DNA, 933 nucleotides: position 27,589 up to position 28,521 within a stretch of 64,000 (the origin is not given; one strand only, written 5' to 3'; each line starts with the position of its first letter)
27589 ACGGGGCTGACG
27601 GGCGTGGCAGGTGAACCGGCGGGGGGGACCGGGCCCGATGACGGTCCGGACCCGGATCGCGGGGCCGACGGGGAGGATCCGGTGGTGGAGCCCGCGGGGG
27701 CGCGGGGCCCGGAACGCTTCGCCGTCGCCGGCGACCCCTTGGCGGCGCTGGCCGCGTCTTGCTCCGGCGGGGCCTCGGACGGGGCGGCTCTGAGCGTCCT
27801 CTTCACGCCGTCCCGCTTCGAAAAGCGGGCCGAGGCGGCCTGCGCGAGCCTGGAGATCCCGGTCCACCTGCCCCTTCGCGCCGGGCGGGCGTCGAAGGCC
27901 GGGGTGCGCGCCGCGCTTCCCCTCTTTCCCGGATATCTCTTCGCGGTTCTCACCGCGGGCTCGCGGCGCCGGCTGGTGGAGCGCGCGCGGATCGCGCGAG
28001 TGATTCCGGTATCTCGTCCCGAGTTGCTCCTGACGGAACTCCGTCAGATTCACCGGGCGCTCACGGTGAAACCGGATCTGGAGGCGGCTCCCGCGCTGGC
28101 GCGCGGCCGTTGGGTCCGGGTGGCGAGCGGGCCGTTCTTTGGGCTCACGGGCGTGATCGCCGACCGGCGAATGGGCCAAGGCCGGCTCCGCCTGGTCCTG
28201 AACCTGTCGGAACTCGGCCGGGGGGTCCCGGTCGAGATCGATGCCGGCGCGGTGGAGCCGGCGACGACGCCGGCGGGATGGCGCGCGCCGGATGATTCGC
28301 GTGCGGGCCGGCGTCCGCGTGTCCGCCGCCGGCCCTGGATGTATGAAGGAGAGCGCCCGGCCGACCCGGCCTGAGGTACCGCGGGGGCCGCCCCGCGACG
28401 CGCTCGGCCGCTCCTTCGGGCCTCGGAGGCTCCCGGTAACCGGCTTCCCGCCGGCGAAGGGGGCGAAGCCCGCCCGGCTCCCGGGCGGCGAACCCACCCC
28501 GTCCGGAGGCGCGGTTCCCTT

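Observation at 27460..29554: NusG paralogue gene co-oriented directly upstream of intI and the array, a possible processive antiterminator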

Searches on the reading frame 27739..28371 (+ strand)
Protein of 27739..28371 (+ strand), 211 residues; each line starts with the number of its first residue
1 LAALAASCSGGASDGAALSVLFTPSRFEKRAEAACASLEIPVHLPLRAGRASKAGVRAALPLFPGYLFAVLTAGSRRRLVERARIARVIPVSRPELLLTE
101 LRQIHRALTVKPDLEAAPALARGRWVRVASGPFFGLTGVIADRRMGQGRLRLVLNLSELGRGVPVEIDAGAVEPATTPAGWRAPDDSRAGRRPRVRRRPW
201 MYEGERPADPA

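Call 9: find_homologous_proteins(query=window:27739-28371:+, max_evalue=0.001)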
Query window:27739-28371:+ (211 aa): 26 proteins with E <= 0.001 among 4984 candidates.
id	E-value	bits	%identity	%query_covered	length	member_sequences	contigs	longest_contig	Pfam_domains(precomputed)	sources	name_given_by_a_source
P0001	1.7e-127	441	100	100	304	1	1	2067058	-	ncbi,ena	-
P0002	3.8e-33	133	52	76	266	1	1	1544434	PF02357.25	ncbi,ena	-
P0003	9.1e-30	122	46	81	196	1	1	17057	PF02357.25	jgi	-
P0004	5.8e-26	109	49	77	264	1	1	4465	PF02357.25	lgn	-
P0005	6.1e-25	106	46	77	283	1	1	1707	-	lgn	-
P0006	6.3e-23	100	49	58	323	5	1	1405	PF02357.25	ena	-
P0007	2.1e-22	98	45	76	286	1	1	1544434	PF02357.25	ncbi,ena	-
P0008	2.4e-22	98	45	71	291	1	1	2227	PF02357.25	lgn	-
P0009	2.2e-21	95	42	76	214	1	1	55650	PF02357.25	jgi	-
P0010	1.9e-20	91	42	81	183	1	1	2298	PF02357.25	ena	-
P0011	3.6e-20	91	43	73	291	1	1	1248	PF02357.25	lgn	-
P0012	3.6e-20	91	49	58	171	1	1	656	-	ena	-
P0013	1.1e-16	79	39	75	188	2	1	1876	PF02357.25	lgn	-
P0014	9.9e-16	76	35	80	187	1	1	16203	PF02357.25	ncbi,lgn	ncbi:MAG: transcription termination/antitermination protein NusG [Phycisphaeraceae bacterium]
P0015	9.6e-15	73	36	73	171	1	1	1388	PF02357.25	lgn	-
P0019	4.7e-11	61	31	80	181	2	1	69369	PF02357.25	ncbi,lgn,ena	-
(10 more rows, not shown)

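Call 11: find_encoding_contigs(protein=P0002, flank=10000, max_places=3)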
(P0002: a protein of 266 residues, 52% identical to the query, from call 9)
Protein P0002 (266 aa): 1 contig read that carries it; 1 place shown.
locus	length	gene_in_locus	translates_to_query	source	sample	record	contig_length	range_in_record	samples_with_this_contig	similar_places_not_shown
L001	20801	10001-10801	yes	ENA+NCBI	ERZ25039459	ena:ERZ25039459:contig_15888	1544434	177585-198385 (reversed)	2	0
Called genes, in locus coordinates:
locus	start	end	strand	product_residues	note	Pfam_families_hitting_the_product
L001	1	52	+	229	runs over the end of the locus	PF00775:Dioxygenase_C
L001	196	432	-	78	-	PF13192:Thioredoxin_3 (weak)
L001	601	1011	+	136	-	PF01638:HxlR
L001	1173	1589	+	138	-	-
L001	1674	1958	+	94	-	-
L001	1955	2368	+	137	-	-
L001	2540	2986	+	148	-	PF10604:Polyketide_cyc2 (faint), PF08327:AHSA1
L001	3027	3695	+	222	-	PF00756:Esterase (weak), PF01738:DLH, PF12146:Hydrolase_4 (faint), PF12697:Abhydrolase_6 (faint)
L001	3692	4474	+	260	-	PF02567:PhzC-PhzF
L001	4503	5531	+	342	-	PF00291:PALP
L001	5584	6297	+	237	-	PF00069:Pkinase, PF07714:PK_Tyr_Ser-Thr, PF03109:ABC1, PF01636:APH (weak)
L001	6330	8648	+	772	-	PF00515:TPR_1 (faint), PF07719:TPR_2 (faint), PF25872:HTH_77, PF13181:TPR_8 (faint), PF17874:TPR_MalT (faint), PF13374:TPR_10 (faint), PF13424:TPR_12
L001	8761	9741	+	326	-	PF07609:DUF1572, PF12867:DinB_2 (weak), PF00903:Glyoxalase, PF18029:Glyoxalase_6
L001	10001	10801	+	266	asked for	PF02357:NusG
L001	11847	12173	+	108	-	PF07929:PRiA4_ORF3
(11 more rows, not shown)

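Call 12: find_encoding_contigs(protein=P0007, flank=10000, max_places=3)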
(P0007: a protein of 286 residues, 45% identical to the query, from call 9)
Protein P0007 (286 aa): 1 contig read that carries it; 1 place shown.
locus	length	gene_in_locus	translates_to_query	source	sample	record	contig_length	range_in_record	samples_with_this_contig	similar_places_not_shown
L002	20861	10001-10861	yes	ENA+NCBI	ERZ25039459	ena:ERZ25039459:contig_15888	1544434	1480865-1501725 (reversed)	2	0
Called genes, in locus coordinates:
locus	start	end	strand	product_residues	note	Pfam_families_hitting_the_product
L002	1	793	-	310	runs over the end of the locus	PF00005:ABC_tran, PF13304:AAA_21, PF13732:DrrA1-3_C (weak)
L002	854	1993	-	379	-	-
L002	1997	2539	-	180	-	PF04542:Sigma70_r2, PF08281:Sigma70_r4_2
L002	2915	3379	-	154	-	-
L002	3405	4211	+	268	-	-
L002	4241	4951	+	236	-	PF00160:Pro_isomerase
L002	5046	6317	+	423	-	PF07143:AttH, PF17186:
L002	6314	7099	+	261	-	-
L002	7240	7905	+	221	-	PF13590:DUF4136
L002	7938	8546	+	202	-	-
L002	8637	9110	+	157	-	PF00583:Acetyltransf_1, PF13673:Acetyltransf_10 (weak), PF13508:Acetyltransf_7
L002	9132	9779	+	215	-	PF03352:Adenine_glyco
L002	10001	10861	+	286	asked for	PF02357:NusG (weak)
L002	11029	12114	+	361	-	PF13495:Phage_int_SAM_4, PF00589:Phage_integrase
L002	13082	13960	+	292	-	-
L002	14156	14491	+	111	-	PF21619:DUF6855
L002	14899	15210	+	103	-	PF07929:PRiA4_ORF3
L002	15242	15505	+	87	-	PF07929:PRiA4_ORF3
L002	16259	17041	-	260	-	-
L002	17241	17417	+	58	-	-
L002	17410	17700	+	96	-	PF05016:ParE_toxin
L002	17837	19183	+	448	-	-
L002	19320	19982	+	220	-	-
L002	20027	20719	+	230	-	PF13489:Methyltransf_23, PF13847:Methyltransf_31 (weak), PF08241:Methyltransf_11, PF13649:Methyltransf_25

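Call 13: find_encoding_contigs(protein=P0003, flank=10000, max_places=3)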
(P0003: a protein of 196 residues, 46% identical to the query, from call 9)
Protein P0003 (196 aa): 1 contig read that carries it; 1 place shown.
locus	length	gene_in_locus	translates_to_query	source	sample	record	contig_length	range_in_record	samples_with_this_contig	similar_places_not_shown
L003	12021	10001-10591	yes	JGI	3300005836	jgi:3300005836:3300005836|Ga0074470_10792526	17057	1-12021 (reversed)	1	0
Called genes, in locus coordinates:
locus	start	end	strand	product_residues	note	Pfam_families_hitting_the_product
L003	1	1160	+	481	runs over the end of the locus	PF00479:G6PD_N, PF02781:G6PD_C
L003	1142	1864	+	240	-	PF01182:Glucosamine_iso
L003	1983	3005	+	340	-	-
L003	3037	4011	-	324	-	-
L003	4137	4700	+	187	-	PF04343:DUF488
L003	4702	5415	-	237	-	PF00795:CN_hydrolase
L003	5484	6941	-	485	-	PF03150:CCP_MauG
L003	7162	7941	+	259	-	-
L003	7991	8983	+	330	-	-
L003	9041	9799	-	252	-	-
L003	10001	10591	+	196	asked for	PF02357:NusG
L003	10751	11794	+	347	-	PF13495:Phage_int_SAM_4, PF00589:Phage_integrase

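Call 15: find_encoding_contigs(protein=P0009, flank=10000, max_places=2)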
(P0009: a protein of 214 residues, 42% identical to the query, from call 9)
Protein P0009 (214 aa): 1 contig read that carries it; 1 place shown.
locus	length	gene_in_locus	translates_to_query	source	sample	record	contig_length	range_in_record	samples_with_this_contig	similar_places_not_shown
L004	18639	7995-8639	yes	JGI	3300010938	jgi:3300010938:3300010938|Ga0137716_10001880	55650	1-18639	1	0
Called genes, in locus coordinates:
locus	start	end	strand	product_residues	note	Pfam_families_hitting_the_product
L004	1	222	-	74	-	?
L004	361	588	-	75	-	-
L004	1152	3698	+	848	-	PF00884:Sulfatase, PF16347:SGSH_C (faint)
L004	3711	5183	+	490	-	PF04966:OprB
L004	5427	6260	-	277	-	-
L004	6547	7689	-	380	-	PF13472:Lipase_GDSL_2 (faint)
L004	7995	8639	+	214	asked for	PF02357:NusG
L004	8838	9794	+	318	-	PF01073:3Beta_HSD, PF01370:Epimerase, PF02719:Polysacc_synt_2, PF04321:RmlD_sub_bind, PF05368:NmrA (weak), PF13460:NAD_binding_10, PF16363:GDP_Man_Dehyd, PF07993:NAD_binding_4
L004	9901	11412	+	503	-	PF01943:Polysacc_synt, PF13440:Polysacc_synt_3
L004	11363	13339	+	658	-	PF13522:GATase_6, PF13537:GATase_7, PF00733:Asn_synthase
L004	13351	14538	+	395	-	PF13439:Glyco_transf_4, PF13579:Glyco_trans_4_4, PF20706:GT4-conflict (weak), PF00534:Glycos_transf_1, PF13692:Glyco_trans_1_4, PF13524:Glyco_trans_1_2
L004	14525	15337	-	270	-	PF08003:Methyltransf_9 (weak), PF13489:Methyltransf_23, PF06325:PrmA, PF13847:Methyltransf_31, PF08241:Methyltransf_11, PF08242:Methyltransf_12, PF13649:Methyltransf_25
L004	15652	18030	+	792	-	-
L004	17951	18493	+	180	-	PF08241:Methyltransf_11, PF08242:Methyltransf_12, PF13489:Methyltransf_23, PF13649:Methyltransf_25 (faint), PF13847:Methyltransf_31 (weak)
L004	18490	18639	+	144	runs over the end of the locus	PF19588:SxtJ (weak)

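Call 16: find_encoding_contigs(protein=P0014, flank=10000, max_places=2)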
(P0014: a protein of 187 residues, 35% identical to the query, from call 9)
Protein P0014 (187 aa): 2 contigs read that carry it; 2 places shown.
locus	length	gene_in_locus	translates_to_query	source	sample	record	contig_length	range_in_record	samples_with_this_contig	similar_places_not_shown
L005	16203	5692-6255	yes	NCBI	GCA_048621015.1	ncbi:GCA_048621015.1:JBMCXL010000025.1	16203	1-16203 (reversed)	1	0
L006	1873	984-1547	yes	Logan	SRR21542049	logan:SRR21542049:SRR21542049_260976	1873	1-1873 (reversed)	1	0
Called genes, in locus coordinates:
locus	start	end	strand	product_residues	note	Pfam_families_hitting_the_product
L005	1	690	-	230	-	PF05580:Peptidase_S55 (weak)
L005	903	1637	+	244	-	PF14622:Ribonucleas_3_3, PF00636:Ribonuclease_3, PF00035:dsrm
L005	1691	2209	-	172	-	PF00578:AhpC-TSA, PF08534:Redoxin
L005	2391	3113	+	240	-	PF13709:DUF4159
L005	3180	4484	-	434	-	PF01408:GFO_IDH_MocA, PF22725:GFO_IDH_MocA_C3 (faint)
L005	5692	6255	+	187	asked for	PF02357:NusG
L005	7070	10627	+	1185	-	PF13229:Beta_helix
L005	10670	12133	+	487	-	PF01943:Polysacc_synt, PF13440:Polysacc_synt_3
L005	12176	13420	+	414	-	PF13439:Glyco_transf_4, PF13579:Glyco_trans_4_4, PF20706:GT4-conflict, PF00534:Glycos_transf_1, PF13692:Glyco_trans_1_4, PF13524:Glyco_trans_1_2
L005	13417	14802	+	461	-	-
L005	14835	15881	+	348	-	PF00535:Glycos_transf_2, PF13641:Glyco_tranf_2_3 (weak)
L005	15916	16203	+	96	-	?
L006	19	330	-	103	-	-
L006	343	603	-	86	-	-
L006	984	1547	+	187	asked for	PF02357:NusG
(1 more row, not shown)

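Call 17: find_encoding_contigs(protein=P0019, flank=10000, max_places=2)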
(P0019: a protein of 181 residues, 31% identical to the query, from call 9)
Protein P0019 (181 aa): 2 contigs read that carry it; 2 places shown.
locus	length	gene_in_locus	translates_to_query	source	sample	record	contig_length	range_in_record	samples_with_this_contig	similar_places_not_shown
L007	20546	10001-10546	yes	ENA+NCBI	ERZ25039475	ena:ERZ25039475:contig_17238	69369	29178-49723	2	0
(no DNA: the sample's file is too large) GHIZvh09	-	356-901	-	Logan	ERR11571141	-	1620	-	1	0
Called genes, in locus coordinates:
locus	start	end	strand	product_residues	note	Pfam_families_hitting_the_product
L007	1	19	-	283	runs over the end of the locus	PF12911:OppC_N, PF00528:BPD_transp_1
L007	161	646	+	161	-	-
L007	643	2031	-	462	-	-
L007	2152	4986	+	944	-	PF02837:Glyco_hydro_2_N, PF22666:Glyco_hydro_2_N2 (weak), PF00703:Glyco_hydro_2, PF02836:Glyco_hydro_2_C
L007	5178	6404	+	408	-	PF00534:Glycos_transf_1 (weak), PF13692:Glyco_trans_1_4, PF13524:Glyco_trans_1_2 (weak)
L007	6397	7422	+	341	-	PF13450:NAD_binding_8, PF03275:GLF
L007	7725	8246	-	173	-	-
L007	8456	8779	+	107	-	-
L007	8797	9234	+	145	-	PF04239:DUF421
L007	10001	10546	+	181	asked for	PF02357:NusG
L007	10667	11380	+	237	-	PF02563:Poly_export, PF10531:SLBB, PF22461:SLBB_2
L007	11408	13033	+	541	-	PF02706:Wzz (weak)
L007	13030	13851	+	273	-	-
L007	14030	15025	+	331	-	-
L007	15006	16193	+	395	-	PF14907:NTP_transf_5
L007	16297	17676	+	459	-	PF04932:Wzy_C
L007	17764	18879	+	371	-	PF13439:Glyco_transf_4, PF13579:Glyco_trans_4_4, PF20706:GT4-conflict, PF00534:Glycos_transf_1, PF13692:Glyco_trans_1_4, PF13524:Glyco_trans_1_2 (weak)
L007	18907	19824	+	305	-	PF00535:Glycos_transf_2, PF10111:Glyco_tranf_2_2, PF13641:Glyco_tranf_2_3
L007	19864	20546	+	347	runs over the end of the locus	PF00535:Glycos_transf_2, PF10111:Glyco_tranf_2_2 (faint)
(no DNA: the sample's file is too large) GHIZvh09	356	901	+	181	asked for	PF02357:NusG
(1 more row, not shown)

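Call 20: find_related_loci(query=A2, collection=genome_contigs, flank=10000)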
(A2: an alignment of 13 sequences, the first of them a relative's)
Query A2 (304 aa) in genome_contigs; peptide patterns used: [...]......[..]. (x = any residue, [..] = any of these).
599 stretches matched a pattern (row limit reached: there are more); 508 encode a relative of the query (tblastn E <= 1e-3); the best 80 are kept; 80 distinct loci.
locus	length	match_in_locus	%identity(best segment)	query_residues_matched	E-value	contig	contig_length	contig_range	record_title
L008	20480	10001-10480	54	105-265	2e-32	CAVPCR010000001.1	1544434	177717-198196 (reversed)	MAG: Candidatus Eisenbacteria bacterium isolate MFD00032.bin.2.41 genome assembly, contig: contig_15888, whole genome sh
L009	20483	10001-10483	45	105-266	9e-30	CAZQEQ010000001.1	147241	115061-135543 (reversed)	MAG TPA_asm: uncultured candidatus Brocadiaceae bacterium isolate binchicken_co334_199 genome assembly, contig: NODE_101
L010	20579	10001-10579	44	91-273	2e-26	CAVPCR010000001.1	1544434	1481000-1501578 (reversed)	MAG: Candidatus Eisenbacteria bacterium isolate MFD00032.bin.2.41 genome assembly, contig: contig_15888, whole genome sh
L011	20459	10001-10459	38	113-266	2e-21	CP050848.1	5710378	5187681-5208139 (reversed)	Planctomycetales bacterium ZRK34 chromosome, complete genome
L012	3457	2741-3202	34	112-266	3e-21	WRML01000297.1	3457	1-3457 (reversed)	MAG: Kiritimatiellaeota bacterium isolate Th196P3bin76 Ga0099364_10091106, whole genome shotgun sequence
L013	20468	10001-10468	38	113-268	3e-20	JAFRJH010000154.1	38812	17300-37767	MAG: Kiritimatiellae bacterium isolate RGIG2521 Goat_Jejunum-4__c116684, whole genome shotgun sequence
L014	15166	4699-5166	34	113-269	1e-19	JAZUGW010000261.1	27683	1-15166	MAG: Kiritimatiellia bacterium isolate T1900045282_TH20190052.MAGScoT_cleanbin_000029 SGB_5952_k141_1062188, whole genom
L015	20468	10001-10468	37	112-268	2e-18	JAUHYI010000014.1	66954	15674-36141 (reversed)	MAG: Phycisphaerae bacterium isolate 3_bin.56 NODE_677_length_66954_cov_2.140153, whole genome shotgun sequence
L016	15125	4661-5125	37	113-275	9e-18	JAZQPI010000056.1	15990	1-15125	MAG: Kiritimatiellia bacterium isolate T1900045239_TH20190009.MAGScoT_cleanbin_000071 SGB_5510_k141_1222655, whole genom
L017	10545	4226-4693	33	105-261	9e-18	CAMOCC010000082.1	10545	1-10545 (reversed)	MAG: uncultured Verrucomicrobia bacterium isolate SRR873601_bin.89_metaWRAP_v1.3_MAG genome assembly, contig: NODE_19955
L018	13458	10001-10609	32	94-287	1e-17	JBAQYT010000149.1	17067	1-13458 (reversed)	MAG: Candidatus Acidiferrales bacterium isolate MFD10881_ilm_asm_bin85 k127_438983, whole genome shotgun sequence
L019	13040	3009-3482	36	110-268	1e-17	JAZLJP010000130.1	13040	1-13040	MAG: Kiritimatiellia bacterium isolate T1900044962_TA20190024.MAGScoT_cleanbin_000032 SGB_3965_k141_1141650, whole genom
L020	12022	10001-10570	34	82-266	7e-17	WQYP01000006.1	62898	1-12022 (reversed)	MAG: Phycisphaerales bacterium isolate Emb289P4bin17 Ga0123357_10000141, whole genome shotgun sequence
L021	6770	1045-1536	35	102-266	9e-17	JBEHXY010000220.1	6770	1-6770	MAG: Planctomycetota bacterium isolate ESF1.bin.108 NODE_13694_length_6770_cov_8.015140, whole genome shotgun sequence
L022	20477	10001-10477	35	113-272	8e-17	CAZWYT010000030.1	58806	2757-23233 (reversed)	MAG TPA_asm: uncultured Planctomycetales bacterium isolate binchicken_co119_111 genome assembly, contig: NODE_501_length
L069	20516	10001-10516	34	97-268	3e-13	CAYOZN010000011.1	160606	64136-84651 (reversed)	MAG TPA_asm: uncultured Planctomycetaceae bacterium isolate SRP193661_co1_94 genome assembly, contig: NODE_97_length_160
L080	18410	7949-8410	34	113-267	1e-12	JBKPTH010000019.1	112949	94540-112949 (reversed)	MAG: Acidobacteriota bacterium isolate GS_EKS_MAG_00001 GS_EKS_000000335874, whole genome shotgun sequence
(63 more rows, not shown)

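Call 22: find_encoding_contigs(protein=P0004, flank=10000, max_places=3)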
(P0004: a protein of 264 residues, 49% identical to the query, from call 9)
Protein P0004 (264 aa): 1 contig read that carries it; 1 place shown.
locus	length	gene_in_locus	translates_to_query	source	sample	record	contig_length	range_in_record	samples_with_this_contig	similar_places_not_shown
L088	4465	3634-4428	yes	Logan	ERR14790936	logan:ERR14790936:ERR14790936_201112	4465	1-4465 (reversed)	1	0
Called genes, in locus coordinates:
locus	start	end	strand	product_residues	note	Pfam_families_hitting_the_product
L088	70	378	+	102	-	PF03626:COX4_pro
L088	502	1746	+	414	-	-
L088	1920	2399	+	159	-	PF04073:tRNA_edit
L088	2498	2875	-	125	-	-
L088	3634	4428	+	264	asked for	PF02357:NusG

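Call 23: find_encoding_contigs(protein=P0008, flank=10000, max_places=3)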
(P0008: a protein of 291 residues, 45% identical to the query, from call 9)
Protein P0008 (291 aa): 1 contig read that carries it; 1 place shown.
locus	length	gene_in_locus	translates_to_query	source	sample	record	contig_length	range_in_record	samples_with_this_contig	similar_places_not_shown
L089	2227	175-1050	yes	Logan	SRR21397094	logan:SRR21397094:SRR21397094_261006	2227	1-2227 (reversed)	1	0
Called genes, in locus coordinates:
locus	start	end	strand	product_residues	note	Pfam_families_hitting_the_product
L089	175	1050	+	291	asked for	PF02357:NusG (weak)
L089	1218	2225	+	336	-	?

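Call 24: find_encoding_contigs(protein=P0005, flank=10000, max_places=3)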
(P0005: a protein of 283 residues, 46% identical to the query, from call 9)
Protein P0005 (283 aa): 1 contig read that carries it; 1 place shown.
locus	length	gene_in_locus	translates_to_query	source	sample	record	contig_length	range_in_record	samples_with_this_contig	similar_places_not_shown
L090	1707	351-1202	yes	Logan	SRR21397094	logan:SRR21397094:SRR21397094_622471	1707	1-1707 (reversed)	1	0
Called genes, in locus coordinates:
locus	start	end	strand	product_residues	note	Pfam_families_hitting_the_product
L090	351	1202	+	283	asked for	-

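Call 53: find_homologous_proteins(query=L002:11149-12111:+, max_evalue=1e-40)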
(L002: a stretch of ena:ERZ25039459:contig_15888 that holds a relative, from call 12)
Query L002:11149-12111:+ (321 aa): 8000 proteins with E <= 1e-40 among 8000 candidates; the best 120 are listed.
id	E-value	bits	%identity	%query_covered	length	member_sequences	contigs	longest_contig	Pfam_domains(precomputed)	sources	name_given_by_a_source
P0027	2.7e-200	682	95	100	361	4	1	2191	PF13495.13,PF00589.28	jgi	-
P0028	1.3e-180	618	88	96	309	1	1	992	PF13495.13,PF00589.28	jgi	jgi:integron integrase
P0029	3.4e-168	577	82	98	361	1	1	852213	PF13495.13,PF00589.28,PF02899.24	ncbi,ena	-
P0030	5.3e-166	570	79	98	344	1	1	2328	PF13495.13,PF00589.28,PF02899.24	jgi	-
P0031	2.3e-163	561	81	98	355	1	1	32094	PF13495.13,PF00589.28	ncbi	-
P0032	3.4e-163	560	77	99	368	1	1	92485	PF13495.13,PF00589.28,PF02899.24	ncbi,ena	-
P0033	1.7e-162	558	79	97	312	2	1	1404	PF13495.13,PF00589.28,PF02899.24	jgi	jgi:integron integrase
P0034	1.2e-157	542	74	100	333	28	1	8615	PF13495.13,PF00589.28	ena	-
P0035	1.2e-157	542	77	99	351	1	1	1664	PF13495.13,PF00589.28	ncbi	-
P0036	1.3e-157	542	74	100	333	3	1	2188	PF13495.13,PF00589.28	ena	-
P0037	1.9e-154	532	76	98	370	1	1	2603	PF13495.13,PF00589.28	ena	-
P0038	3.1e-154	531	73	99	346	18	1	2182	PF13495.13,PF00589.28,PF02899.24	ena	-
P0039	1.8e-153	528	76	98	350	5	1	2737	PF13495.13,PF00589.28,PF02899.24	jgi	jgi:integron integrase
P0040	2.0e-153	528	73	99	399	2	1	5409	PF13495.13,PF00589.28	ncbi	-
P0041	4.3e-153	527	75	99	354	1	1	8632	PF13495.13,PF00589.28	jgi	jgi:integron integrase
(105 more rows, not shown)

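Call 54: find_encoding_contigs(protein=P0029, flank=8000, max_places=2)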
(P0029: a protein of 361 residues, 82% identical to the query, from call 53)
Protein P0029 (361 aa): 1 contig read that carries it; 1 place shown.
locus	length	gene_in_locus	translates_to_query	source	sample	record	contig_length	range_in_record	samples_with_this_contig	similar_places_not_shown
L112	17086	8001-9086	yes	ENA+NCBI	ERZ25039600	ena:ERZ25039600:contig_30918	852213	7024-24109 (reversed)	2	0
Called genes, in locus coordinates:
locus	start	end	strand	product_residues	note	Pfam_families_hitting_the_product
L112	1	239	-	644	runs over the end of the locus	PF01590:GAF, PF13188:PAS_8 (faint), PF08448:PAS_4 (weak), PF00158:Sigma54_activat, PF14532:Sigma54_activ_2, PF07728:AAA_5 (weak), PF25601:AAA_lid_14, PF02954:HTH_8 (weak)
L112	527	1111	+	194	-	PF02566:OsmC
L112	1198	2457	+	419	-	PF00743:FMO-like (faint), PF01494:FAD_binding_3 (faint), PF03486:HI0933_like (faint), PF07992:Pyr_redox_2, PF13738:Pyr_redox_3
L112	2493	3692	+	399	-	PF01266:DAO (faint), PF01494:FAD_binding_3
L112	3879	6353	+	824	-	PF09826:Beta_propel (faint), PF08309:LVIVD, PF13860:FlgD_ig (faint)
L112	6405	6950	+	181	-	PF11396:PepSY_like (faint)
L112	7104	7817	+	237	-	PF02357:NusG (weak)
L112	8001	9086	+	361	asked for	PF02899:Phage_int_SAM_1 (faint), PF13495:Phage_int_SAM_4, PF00589:Phage_integrase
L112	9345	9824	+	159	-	-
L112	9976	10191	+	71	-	PF09720:Unstab_antitox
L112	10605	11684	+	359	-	PF14338:Mrr_N, PF04471:Mrr_cat, PF22722:NA-iREase1 (weak)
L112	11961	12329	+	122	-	-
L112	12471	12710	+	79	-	PF13711:DUF4160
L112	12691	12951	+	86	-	PF10387:DUF2442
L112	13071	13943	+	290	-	PF13701:DDE_Tnp_1_4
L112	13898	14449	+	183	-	PF13701:DDE_Tnp_1_4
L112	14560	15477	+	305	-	PF13577:SnoaL_4 (faint), PF07366:SnoaL, PF12680:SnoaL_2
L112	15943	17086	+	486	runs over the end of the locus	PF02384:N6_Mtase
